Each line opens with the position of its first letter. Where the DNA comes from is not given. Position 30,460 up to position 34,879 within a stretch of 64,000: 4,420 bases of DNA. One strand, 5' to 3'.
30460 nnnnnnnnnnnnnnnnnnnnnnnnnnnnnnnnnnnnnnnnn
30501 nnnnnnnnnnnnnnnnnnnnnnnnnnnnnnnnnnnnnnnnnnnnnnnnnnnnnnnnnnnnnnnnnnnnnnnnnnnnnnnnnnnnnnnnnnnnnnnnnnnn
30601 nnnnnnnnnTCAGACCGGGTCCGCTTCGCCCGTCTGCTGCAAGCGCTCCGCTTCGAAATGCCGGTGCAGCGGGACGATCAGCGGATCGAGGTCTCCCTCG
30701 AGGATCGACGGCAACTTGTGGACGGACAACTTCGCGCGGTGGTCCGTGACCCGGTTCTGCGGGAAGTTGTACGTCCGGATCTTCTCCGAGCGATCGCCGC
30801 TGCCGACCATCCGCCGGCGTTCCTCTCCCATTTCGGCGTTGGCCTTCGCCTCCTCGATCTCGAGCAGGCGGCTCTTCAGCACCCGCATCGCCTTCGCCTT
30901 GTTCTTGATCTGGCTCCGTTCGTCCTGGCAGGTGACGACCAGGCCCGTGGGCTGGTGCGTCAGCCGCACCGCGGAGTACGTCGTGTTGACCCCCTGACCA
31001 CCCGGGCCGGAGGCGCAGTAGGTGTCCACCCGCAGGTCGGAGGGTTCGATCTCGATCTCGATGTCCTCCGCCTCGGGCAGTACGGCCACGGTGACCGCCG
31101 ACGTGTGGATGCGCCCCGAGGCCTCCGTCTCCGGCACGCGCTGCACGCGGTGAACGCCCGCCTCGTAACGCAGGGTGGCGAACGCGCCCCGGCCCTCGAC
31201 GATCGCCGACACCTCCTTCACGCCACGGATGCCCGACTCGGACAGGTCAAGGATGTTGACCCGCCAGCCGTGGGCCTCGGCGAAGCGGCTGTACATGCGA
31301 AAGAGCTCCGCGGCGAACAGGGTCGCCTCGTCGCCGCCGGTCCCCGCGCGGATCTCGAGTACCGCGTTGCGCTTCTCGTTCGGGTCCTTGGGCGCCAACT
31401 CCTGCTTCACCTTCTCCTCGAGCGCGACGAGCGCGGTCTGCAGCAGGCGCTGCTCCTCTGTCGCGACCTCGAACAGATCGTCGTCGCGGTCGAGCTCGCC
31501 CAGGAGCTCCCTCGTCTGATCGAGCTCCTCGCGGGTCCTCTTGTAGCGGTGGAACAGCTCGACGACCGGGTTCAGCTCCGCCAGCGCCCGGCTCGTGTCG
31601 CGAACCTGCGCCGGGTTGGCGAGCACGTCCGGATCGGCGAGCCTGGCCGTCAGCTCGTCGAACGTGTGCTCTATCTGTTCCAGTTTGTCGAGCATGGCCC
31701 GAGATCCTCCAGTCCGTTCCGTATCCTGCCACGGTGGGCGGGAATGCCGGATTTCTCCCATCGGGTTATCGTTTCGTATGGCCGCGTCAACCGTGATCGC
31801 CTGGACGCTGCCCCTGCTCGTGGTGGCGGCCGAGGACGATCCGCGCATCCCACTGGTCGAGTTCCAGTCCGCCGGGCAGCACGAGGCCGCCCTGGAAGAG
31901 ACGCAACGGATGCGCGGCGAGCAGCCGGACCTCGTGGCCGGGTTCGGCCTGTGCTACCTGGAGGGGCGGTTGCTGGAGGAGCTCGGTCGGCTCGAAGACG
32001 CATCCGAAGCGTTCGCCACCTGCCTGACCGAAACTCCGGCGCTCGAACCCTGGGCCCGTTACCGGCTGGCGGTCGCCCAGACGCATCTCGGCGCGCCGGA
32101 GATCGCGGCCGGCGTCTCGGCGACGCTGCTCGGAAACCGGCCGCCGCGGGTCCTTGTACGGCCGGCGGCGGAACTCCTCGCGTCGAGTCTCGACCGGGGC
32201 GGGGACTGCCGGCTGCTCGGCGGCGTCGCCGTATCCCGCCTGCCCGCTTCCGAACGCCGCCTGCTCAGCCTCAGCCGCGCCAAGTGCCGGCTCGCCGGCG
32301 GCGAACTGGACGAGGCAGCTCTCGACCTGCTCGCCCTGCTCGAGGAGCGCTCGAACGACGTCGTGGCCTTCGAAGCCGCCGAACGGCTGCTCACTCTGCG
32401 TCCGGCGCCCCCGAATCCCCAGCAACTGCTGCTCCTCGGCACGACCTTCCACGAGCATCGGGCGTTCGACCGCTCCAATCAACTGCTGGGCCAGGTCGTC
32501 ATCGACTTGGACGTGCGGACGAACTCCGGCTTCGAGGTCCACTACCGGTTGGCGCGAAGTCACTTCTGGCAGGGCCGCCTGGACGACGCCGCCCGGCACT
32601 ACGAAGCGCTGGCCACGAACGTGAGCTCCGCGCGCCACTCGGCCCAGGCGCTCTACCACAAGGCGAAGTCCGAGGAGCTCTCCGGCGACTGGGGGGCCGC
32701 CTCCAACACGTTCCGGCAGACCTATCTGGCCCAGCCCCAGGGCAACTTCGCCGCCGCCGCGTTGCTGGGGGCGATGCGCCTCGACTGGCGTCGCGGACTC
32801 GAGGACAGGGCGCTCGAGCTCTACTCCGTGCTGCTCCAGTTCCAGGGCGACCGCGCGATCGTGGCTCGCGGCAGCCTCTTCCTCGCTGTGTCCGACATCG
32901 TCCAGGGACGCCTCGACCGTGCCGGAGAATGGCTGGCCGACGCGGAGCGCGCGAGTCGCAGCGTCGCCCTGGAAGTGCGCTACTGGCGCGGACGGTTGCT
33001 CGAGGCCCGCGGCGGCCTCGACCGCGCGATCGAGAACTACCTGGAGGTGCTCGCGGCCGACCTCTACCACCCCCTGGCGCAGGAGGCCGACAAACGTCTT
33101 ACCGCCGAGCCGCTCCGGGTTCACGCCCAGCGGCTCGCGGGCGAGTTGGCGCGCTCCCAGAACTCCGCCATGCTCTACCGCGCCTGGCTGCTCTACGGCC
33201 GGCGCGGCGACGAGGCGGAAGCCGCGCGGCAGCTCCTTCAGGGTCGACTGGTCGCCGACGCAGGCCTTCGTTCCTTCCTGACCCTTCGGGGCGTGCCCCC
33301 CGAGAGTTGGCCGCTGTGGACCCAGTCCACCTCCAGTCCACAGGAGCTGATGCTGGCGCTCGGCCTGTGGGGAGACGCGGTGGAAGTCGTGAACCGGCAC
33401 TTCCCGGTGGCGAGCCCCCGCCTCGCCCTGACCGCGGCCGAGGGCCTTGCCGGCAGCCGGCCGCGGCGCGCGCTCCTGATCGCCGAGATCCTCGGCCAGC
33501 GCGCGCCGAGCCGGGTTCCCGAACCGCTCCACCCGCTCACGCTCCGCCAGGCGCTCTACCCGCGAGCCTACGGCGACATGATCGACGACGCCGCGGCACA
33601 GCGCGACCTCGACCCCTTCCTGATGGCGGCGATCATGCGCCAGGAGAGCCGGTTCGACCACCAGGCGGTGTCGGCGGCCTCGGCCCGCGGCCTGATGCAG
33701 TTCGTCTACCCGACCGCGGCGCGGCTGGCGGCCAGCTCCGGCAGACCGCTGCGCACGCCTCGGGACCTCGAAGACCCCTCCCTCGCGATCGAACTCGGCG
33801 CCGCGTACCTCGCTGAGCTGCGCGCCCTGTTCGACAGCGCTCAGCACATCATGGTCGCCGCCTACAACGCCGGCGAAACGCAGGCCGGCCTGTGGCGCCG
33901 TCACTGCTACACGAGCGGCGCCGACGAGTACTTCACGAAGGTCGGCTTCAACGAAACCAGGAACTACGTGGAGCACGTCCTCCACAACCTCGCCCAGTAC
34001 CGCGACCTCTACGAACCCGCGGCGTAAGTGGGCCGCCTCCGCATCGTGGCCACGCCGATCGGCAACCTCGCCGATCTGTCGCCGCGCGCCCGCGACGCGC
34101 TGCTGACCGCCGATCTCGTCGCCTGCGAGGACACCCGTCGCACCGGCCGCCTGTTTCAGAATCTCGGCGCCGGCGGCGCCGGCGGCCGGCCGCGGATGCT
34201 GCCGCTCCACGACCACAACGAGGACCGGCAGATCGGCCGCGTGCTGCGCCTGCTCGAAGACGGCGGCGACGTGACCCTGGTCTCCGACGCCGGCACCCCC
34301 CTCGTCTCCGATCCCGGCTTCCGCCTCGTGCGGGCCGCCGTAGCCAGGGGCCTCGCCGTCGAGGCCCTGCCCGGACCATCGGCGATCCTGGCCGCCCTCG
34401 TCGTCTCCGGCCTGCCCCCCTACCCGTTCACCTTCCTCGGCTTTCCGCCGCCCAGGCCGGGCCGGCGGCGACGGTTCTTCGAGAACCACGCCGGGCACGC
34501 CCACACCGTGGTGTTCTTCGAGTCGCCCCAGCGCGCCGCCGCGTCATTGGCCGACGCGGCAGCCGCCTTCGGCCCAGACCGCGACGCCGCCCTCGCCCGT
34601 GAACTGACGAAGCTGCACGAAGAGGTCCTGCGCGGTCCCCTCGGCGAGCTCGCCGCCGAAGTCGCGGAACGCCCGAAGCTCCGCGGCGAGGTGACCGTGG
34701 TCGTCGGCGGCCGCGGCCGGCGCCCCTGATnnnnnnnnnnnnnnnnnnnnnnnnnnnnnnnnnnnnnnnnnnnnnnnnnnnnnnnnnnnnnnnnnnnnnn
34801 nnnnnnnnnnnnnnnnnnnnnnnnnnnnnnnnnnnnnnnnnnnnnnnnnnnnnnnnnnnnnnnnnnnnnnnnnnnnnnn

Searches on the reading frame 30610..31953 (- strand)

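Call 32: search_protein_families(library=pfam, proteins=[window:30610-31953:-], max_evalue=0.00001)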
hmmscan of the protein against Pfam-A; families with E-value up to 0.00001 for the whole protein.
window:30610-31953:- (447 aa): 2 families
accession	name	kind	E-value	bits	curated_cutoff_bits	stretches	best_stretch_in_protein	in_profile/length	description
PF03462.23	PCRF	-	6.2e-68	228.9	24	1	95-289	2-194/194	PCRF domain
PF00472.26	RF-1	-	7.7e-43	145.6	35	1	296-406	1-116/116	RF-1 domain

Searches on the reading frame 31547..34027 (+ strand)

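Call 32: search_protein_families(library=pfam, proteins=[window:31547-34027:+], max_evalue=0.00001)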
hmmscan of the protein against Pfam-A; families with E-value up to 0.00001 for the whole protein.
window:31547-34027:+ (826 aa): 3 families
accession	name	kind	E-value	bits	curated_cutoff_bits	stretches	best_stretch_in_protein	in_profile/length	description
PF01464.25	SLT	-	2.2e-24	85.7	21.3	1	678-794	2-115/117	Transglycosylase SLT domain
PF13174.12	TPR_6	-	3.6e-06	27.7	26.3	0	331-358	2-29/33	Tetratricopeptide repeat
PF07719.23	TPR_2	-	6.5e-06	26.3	27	0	330-354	2-26/34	Tetratricopeptide repeat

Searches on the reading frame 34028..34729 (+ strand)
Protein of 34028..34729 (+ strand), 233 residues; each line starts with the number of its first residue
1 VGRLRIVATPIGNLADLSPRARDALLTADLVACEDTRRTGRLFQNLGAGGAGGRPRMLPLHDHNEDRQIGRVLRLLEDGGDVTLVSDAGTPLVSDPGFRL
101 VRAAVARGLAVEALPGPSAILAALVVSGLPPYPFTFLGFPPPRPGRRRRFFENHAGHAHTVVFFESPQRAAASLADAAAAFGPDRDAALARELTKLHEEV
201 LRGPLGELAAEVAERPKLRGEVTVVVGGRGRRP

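Call 32: search_protein_families(library=pfam, proteins=[window:34028-34729:+], max_evalue=0.00001)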
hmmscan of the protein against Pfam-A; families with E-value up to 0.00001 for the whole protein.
window:34028-34729:+ (233 aa): 1 family
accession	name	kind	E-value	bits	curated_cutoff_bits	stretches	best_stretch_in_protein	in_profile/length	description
PF00590.25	TP_methylase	-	4.7e-32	112.1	27.8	1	4-209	2-212/212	Tetrapyrrole (Corrin/Porphyrin) Methylases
